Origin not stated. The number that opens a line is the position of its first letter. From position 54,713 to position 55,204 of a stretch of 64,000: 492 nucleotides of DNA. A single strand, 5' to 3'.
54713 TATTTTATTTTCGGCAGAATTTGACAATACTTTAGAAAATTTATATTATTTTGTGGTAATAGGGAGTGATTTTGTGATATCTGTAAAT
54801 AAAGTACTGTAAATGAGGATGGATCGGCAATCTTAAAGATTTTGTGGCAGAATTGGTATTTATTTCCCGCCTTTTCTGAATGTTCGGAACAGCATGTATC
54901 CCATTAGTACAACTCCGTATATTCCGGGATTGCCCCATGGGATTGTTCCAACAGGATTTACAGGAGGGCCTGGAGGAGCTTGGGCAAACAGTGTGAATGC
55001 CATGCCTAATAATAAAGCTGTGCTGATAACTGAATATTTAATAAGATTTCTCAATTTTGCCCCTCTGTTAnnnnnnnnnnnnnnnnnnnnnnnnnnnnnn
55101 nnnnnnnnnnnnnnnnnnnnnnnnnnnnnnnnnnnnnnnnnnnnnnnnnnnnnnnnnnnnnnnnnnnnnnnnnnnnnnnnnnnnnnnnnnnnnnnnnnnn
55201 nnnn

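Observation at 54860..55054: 64-aa peptides under clear purifying selection that resemble a free-standing sorting signal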

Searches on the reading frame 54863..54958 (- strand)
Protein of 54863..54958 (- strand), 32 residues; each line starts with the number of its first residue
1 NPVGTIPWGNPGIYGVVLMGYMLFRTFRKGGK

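Call 88: search_protein_families(library=ncbifam, proteins=[window:54863-54958:-], max_evalue=10)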
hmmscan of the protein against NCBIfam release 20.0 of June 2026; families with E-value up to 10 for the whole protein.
seq(32 aa): 0 families

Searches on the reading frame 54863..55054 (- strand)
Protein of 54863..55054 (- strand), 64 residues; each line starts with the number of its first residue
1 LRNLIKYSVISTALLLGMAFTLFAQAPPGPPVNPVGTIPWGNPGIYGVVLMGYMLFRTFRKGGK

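Call 10: search_protein_families(library=ncbifam, proteins=[window:54863-55054:-], max_evalue=1)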
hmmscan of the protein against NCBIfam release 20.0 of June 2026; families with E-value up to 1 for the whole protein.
seq(64 aa): 0 families

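Call 11: search_protein_families(library=pfam, proteins=[window:54863-55054:-], max_evalue=1)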
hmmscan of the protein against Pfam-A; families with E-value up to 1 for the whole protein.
seq(64 aa): 1 family
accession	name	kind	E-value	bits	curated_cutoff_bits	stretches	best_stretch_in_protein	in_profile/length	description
PF18205.6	VPDSG-CTERM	-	0.37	11.1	25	1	11-24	7-20/26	VPDSG-CTERM motif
